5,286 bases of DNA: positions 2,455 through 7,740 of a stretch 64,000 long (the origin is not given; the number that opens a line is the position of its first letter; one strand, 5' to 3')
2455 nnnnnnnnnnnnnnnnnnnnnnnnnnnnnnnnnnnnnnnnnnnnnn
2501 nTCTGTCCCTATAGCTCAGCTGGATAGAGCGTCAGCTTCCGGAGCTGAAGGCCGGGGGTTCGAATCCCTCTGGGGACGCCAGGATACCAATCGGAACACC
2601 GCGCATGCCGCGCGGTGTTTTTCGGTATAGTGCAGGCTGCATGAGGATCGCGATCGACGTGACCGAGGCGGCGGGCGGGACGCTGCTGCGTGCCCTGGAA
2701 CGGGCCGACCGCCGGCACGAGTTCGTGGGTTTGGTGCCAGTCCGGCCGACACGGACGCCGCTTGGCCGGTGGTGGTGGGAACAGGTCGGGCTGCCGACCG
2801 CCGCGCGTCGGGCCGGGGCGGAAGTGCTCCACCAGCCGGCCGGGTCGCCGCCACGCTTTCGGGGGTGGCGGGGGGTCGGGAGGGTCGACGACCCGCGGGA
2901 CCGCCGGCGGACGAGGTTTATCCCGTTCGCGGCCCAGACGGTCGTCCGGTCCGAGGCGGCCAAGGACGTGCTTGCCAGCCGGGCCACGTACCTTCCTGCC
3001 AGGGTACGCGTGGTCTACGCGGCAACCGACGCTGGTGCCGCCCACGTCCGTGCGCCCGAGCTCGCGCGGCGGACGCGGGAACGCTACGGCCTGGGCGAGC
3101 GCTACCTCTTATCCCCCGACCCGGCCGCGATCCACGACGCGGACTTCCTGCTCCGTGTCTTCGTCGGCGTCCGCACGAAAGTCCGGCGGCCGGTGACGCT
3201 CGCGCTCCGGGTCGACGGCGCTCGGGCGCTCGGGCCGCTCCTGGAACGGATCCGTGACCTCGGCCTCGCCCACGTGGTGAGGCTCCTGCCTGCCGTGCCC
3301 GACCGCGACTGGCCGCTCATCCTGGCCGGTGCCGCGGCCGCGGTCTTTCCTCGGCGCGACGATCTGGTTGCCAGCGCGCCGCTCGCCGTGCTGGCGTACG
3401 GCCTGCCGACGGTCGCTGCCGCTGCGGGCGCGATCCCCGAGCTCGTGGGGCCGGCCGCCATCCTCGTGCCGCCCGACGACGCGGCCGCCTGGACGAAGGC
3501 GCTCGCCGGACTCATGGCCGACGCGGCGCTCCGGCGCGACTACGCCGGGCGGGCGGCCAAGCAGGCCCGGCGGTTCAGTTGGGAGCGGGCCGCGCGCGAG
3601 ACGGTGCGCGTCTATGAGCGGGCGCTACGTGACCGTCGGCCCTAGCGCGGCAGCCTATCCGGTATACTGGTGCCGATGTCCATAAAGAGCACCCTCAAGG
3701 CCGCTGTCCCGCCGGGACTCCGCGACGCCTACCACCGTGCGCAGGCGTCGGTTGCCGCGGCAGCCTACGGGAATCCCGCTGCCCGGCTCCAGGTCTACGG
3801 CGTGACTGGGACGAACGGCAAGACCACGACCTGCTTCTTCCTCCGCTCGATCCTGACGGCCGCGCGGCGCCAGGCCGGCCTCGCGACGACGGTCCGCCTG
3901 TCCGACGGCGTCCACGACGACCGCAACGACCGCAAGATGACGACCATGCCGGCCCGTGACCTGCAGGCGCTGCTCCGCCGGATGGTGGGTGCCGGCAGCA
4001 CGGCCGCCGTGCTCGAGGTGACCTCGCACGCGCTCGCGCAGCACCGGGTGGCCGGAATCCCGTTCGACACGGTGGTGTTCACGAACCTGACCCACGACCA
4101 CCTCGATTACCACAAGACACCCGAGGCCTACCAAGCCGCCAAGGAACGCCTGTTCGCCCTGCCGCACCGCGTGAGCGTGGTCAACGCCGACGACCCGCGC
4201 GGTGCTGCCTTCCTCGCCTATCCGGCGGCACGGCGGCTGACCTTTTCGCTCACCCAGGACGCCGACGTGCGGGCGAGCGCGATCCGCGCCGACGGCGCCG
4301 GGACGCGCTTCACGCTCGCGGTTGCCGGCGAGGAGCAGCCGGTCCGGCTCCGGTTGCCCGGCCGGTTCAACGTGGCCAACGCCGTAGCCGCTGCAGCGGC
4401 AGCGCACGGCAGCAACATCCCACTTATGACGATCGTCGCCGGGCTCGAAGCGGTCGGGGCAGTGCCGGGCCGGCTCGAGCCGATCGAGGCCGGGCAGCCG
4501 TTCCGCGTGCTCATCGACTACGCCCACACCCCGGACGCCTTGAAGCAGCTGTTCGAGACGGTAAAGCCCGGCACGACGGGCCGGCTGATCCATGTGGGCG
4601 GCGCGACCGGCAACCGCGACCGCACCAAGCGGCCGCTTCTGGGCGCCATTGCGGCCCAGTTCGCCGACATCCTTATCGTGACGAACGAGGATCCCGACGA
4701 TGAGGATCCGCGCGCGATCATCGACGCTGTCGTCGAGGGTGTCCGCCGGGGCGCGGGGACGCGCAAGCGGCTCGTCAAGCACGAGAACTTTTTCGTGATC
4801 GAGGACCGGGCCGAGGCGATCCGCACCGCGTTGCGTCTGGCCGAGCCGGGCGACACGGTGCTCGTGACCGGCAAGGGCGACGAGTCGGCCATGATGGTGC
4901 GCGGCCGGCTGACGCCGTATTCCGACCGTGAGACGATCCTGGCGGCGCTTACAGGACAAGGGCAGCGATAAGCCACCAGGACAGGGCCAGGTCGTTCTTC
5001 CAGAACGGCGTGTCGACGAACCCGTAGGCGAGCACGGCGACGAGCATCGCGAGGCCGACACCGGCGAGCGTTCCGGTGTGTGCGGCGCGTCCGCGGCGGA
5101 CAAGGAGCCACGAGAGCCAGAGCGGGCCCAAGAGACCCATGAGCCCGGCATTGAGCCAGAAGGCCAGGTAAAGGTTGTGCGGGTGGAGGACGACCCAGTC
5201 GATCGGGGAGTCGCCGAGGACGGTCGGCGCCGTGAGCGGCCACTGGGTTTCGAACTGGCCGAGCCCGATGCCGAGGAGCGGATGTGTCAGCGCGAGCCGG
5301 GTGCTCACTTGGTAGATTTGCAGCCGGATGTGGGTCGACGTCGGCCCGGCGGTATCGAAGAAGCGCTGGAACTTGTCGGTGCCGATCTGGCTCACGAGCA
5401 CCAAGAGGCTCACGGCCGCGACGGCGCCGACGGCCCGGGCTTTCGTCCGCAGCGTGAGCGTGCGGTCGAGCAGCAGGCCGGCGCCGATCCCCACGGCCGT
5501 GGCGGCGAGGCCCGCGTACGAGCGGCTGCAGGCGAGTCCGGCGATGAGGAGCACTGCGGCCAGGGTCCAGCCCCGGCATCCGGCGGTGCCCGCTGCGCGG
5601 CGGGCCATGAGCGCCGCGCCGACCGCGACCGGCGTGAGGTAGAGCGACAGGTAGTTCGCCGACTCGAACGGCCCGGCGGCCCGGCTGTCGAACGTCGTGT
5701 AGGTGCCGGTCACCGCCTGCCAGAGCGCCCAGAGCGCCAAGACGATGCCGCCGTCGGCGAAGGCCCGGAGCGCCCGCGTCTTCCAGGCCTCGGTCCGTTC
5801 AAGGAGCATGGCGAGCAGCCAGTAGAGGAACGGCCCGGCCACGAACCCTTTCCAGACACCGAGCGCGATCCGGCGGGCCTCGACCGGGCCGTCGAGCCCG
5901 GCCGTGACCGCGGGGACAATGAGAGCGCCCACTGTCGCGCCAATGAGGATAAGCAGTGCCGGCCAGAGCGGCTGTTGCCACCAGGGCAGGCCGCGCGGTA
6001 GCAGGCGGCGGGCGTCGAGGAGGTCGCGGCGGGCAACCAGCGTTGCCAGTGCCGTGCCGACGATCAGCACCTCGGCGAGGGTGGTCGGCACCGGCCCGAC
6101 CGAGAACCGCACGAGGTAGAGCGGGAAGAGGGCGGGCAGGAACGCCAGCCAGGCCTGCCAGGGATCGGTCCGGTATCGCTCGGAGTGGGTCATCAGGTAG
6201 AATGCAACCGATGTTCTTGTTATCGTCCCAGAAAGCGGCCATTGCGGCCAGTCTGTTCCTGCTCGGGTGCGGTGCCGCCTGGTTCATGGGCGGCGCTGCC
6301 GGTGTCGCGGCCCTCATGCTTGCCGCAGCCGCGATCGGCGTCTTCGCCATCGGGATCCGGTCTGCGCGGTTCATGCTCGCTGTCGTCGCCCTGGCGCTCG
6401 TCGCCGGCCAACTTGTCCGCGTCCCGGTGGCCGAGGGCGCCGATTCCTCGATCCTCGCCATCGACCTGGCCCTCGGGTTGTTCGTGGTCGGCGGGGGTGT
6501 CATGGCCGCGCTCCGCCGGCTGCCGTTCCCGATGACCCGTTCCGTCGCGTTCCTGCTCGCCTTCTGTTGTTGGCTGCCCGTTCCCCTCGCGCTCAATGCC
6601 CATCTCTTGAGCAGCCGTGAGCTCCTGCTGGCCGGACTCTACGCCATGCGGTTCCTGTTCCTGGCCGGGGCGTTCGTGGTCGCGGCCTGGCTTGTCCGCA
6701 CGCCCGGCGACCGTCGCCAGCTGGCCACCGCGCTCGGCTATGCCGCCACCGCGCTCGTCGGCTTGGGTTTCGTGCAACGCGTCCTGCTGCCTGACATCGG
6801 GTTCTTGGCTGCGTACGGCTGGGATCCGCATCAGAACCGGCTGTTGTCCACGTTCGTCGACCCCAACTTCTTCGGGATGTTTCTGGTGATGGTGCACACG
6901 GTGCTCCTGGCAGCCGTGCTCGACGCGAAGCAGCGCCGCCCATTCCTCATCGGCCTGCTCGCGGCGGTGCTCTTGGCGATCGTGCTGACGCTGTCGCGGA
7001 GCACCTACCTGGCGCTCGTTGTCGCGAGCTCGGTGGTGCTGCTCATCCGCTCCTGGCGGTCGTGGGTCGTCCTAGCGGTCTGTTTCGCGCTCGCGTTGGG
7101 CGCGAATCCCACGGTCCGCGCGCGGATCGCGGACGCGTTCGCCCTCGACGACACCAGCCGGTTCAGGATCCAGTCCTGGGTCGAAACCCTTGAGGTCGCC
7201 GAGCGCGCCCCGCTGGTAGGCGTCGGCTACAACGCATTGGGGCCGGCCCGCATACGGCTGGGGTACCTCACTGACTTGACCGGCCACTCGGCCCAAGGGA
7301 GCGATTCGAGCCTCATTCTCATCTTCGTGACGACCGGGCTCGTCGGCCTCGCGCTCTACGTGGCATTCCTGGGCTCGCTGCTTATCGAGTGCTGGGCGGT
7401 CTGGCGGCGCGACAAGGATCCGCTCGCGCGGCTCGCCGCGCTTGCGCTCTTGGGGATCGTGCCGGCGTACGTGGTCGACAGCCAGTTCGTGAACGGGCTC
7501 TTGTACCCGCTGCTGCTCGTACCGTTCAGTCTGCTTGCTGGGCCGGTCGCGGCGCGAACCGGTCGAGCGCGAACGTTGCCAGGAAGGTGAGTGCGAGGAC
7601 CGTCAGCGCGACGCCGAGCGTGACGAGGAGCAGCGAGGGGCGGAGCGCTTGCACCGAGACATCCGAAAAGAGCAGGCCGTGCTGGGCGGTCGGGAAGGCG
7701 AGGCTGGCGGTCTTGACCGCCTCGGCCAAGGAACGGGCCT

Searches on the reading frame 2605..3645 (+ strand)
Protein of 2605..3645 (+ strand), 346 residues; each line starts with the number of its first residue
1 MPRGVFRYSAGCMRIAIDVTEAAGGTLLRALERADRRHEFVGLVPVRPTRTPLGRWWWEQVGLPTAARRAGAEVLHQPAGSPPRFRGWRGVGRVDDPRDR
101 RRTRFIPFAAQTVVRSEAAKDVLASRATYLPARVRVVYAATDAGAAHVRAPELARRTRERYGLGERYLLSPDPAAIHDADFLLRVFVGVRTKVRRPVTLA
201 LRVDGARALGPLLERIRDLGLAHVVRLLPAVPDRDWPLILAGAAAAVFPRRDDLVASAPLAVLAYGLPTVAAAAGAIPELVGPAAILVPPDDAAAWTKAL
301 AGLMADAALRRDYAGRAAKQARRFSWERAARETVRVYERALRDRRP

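Call 44: search_protein_families(library=pfam, proteins=[window:2605-3645:+], max_evalue=0.0001)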
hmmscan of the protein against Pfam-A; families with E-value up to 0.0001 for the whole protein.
window:2605-3645:+ (346 aa): 2 families
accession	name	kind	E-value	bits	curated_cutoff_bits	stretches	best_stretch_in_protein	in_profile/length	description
PF13692.12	Glyco_trans_1_4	-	7.8e-13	49.3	27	1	178-306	16-142/142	Glycosyl transferases group 1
PF00534.26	Glycos_transf_1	-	6.4e-10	39.3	26.4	1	212-319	62-171/172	Glycosyl transferases group 1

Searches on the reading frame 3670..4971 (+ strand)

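Call 44: search_protein_families(library=pfam, proteins=[window:3670-4971:+], max_evalue=0.0001)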
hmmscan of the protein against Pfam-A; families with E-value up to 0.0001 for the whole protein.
window:3670-4971:+ (433 aa): 2 families
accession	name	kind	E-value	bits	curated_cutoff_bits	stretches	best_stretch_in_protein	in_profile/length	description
PF08245.18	Mur_ligase_M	-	8e-48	163.5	24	1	45-245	1-200/200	Mur ligase middle domain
PF02875.26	Mur_ligase_C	-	2.7e-31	109.5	28.4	1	267-403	1-127/127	Mur ligase, glutamate ligase domain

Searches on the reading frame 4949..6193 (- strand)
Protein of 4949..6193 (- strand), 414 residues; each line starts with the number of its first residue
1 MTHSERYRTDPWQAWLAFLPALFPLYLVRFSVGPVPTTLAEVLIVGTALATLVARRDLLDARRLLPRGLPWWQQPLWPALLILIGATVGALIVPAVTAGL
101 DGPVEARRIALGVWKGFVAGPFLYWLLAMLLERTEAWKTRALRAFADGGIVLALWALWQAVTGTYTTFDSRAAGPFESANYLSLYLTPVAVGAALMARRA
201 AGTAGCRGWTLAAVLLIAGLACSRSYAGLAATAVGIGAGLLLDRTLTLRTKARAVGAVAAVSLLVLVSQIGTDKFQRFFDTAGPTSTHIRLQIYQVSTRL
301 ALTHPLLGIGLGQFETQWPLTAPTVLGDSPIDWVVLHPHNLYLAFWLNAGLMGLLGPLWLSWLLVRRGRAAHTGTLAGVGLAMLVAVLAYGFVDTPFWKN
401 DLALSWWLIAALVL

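Call 44: search_protein_families(library=pfam, proteins=[window:4949-6193:-], max_evalue=0.0001)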
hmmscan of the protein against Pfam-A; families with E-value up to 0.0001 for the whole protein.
window:4949-6193:- (414 aa): 1 family
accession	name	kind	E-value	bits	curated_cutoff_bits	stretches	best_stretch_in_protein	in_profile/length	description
PF04932.20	Wzy_C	-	8.4e-16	58.5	31.7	1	211-356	1-147/149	O-Antigen ligase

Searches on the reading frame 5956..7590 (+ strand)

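Call 44: search_protein_families(library=pfam, proteins=[window:5956-7590:+], max_evalue=0.0001)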
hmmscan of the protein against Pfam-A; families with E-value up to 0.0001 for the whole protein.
window:5956-7590:+ (544 aa): 1 family
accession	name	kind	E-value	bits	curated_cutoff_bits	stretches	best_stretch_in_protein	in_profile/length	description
PF04932.20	Wzy_C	-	5.6e-18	65.6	31.7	1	335-469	3-149/149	O-Antigen ligase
